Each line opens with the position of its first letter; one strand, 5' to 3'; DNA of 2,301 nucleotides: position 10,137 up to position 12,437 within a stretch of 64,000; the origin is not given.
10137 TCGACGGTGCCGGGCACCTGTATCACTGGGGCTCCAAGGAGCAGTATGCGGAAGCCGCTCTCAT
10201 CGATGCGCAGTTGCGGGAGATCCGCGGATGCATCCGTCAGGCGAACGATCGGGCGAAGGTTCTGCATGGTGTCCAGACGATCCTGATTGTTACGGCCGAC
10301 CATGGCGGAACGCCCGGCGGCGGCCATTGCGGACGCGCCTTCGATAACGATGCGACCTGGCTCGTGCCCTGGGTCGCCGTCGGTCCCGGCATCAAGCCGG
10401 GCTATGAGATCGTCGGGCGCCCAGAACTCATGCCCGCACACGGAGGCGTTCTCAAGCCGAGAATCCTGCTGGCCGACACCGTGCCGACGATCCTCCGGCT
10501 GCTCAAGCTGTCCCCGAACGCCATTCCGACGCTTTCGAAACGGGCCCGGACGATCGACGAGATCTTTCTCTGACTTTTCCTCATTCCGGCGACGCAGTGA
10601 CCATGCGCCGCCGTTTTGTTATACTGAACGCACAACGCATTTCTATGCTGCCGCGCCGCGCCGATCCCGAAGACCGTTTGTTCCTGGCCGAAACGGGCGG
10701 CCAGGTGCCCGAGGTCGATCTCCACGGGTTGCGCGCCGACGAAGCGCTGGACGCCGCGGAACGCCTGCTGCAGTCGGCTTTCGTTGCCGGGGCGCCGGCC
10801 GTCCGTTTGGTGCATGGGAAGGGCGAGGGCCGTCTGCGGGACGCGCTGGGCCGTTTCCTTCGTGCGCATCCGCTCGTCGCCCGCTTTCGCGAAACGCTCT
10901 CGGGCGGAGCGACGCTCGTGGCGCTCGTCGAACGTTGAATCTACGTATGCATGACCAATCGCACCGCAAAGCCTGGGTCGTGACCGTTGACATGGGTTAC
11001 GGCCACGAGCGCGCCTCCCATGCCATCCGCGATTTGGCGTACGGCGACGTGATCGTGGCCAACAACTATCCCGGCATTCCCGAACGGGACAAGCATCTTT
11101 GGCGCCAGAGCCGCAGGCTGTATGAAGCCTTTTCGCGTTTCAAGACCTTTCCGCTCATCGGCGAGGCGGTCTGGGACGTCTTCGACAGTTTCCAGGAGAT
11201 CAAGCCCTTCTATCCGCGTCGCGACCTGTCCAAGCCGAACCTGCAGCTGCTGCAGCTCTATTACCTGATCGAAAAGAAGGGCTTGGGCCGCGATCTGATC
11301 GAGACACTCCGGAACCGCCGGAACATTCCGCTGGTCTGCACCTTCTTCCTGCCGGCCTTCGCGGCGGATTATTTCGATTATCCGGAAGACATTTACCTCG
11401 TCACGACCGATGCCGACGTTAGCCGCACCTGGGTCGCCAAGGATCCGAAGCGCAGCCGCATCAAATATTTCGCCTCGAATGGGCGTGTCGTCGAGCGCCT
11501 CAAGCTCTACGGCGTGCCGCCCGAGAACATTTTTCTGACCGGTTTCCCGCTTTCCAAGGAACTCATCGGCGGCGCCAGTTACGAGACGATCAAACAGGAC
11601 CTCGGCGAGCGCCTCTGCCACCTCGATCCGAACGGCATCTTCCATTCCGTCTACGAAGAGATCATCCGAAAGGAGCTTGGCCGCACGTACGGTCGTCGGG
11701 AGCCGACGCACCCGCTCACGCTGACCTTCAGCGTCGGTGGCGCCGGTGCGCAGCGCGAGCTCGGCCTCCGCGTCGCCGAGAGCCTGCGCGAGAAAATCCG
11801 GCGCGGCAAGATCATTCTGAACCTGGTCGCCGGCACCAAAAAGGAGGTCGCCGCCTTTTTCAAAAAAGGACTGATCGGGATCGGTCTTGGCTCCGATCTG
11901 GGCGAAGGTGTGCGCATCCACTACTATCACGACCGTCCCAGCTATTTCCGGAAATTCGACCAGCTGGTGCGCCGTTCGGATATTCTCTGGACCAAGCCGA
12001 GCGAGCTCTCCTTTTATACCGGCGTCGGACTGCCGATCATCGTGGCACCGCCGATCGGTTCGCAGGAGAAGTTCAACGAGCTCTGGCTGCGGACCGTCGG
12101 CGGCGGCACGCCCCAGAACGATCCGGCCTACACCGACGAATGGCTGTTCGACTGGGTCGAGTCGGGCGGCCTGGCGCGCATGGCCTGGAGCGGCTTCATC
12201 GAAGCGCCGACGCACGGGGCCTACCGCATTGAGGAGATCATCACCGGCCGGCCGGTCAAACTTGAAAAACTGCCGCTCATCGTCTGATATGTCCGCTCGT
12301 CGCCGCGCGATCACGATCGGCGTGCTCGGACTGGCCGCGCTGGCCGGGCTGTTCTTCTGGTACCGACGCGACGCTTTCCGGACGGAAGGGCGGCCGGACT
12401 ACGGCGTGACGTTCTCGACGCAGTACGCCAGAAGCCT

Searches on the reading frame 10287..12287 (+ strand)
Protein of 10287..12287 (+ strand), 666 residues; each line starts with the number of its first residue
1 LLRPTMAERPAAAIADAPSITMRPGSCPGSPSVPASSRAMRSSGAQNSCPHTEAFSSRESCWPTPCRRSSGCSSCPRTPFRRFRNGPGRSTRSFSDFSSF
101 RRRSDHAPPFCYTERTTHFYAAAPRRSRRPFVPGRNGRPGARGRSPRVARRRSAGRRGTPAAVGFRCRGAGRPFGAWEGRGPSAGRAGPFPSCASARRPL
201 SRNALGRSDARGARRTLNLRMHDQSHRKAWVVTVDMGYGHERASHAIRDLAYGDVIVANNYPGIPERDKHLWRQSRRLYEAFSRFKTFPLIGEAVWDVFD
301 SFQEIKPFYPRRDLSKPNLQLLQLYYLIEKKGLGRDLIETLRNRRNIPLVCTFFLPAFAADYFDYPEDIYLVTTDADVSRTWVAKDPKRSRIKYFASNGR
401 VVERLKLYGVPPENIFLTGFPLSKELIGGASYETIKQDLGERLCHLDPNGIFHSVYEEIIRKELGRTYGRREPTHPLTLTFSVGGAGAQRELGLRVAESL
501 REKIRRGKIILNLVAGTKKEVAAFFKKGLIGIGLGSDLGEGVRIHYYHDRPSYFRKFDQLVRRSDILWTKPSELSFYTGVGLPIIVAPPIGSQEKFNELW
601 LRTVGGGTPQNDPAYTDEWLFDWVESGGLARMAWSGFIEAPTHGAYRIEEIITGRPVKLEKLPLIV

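Call 28: search_protein_families(library=pfam, proteins=[window:10287-12287:+], max_evalue=0.001)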
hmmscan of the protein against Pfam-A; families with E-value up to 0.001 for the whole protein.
window:10287-12287:+ (666 aa): 1 family
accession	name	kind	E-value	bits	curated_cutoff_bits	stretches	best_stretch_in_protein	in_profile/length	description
PF22053.2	DUF6938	-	7e-13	49.2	27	2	540-608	121-186/236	Domain of unknown function (DUF6938)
